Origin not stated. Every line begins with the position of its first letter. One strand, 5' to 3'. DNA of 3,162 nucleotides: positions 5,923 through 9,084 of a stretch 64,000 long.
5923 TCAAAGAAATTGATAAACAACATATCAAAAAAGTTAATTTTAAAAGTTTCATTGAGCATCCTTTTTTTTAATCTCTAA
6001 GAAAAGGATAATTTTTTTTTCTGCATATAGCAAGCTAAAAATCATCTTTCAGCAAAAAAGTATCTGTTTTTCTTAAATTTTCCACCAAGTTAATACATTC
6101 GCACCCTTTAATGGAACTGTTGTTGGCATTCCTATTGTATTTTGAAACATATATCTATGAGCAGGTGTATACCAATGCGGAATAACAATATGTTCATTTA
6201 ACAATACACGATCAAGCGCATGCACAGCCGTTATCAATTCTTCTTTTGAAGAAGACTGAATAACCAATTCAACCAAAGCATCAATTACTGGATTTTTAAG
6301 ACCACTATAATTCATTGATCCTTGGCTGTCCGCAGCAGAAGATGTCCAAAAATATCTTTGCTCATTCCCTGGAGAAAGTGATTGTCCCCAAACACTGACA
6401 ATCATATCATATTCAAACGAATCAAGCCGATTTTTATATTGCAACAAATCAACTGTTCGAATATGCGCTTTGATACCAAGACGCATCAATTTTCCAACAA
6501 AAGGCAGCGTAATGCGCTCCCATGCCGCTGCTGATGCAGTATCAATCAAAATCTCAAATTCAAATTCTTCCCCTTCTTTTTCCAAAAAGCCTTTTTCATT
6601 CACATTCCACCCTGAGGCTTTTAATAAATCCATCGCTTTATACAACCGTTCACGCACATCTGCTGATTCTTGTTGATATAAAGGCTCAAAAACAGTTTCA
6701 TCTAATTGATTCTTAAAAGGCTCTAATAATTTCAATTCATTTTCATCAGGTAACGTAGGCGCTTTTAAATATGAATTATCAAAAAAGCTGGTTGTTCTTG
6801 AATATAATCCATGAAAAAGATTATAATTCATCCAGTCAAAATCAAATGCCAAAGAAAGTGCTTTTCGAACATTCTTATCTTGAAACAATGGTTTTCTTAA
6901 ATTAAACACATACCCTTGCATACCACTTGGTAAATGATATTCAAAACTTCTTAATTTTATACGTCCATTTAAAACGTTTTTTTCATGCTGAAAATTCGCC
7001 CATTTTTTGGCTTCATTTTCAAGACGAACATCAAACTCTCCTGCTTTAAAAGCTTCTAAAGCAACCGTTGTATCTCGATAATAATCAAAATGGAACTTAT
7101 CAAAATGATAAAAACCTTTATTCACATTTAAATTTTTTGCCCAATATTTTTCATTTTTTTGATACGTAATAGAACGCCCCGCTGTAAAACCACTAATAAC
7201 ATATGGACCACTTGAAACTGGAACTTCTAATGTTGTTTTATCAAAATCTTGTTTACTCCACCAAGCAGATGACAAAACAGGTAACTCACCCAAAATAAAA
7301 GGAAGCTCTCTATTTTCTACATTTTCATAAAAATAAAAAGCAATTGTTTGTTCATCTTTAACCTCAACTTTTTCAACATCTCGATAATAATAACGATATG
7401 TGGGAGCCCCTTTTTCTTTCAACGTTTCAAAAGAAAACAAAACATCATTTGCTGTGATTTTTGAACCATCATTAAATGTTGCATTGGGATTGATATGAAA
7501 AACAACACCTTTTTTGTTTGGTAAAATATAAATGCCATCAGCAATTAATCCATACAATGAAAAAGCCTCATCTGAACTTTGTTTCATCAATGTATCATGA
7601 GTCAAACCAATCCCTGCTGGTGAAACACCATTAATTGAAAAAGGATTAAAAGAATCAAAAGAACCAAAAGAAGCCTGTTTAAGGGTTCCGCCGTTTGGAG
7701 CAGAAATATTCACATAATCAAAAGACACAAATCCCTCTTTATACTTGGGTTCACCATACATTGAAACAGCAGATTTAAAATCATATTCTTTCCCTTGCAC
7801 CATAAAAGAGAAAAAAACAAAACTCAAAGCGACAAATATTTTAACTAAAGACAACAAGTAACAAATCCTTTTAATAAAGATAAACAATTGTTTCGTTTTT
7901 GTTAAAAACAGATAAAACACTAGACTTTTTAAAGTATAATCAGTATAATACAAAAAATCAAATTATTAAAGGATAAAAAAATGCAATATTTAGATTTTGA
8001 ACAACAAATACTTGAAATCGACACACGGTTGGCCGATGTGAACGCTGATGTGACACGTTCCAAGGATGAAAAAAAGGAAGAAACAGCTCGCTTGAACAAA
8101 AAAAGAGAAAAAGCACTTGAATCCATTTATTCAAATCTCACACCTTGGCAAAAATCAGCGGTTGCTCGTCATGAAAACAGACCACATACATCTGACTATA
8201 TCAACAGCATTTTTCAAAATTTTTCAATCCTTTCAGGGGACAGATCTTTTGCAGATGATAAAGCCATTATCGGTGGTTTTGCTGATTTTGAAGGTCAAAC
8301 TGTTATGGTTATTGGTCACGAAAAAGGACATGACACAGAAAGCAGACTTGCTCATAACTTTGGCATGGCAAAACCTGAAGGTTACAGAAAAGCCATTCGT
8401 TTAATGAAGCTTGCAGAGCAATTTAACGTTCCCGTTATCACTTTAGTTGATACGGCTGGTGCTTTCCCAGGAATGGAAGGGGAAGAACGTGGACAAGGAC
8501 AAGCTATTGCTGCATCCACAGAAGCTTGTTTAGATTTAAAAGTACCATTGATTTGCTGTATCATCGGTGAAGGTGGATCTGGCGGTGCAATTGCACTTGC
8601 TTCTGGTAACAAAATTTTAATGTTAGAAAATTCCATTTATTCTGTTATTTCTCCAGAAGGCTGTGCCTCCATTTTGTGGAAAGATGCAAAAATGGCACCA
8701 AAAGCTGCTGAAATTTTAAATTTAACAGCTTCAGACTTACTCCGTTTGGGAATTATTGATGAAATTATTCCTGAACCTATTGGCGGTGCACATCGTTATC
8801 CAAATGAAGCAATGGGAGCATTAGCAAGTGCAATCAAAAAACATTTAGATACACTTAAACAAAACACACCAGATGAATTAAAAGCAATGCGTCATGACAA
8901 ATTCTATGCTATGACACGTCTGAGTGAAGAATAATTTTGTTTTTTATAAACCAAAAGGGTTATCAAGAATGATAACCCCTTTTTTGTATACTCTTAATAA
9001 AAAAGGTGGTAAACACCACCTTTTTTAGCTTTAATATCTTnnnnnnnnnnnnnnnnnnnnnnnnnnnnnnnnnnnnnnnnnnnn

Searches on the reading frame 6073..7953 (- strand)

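Call 30: search_protein_families(library=pfam, proteins=[window:6073-7953:-], max_evalue=0.000001)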
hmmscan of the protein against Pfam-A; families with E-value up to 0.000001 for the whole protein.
window:6073-7953:- (626 aa): 1 family
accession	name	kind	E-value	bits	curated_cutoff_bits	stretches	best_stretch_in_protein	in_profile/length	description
PF00496.27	SBP_bac_5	-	1.2e-66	225.8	32.4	1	135-542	4-366/368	Bacterial extracellular solute-binding proteins, family 5 Middle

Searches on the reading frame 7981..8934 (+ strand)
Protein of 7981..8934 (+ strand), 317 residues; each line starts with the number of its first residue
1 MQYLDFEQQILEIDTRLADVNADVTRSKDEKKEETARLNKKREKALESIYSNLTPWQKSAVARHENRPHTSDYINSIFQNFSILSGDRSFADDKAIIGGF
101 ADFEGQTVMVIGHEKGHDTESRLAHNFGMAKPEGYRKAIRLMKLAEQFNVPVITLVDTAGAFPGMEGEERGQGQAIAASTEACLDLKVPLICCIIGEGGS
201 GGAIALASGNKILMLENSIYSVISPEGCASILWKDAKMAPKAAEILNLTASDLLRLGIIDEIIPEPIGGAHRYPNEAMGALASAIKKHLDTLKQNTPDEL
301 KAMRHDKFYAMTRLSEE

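Call 30: search_protein_families(library=pfam, proteins=[window:7981-8934:+], max_evalue=0.000001)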
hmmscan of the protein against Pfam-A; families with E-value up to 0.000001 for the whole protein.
window:7981-8934:+ (317 aa): 2 families
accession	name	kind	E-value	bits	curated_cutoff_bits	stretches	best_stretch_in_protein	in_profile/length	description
PF03255.19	ACCA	-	9.1e-137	455.8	23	1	3-311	1-309/310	Acetyl co-enzyme A carboxylase carboxyltransferase-like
PF01039.27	Carboxyl_trans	-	1.5e-17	63.9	22.3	1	94-242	282-426/493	Carboxyl transferase domain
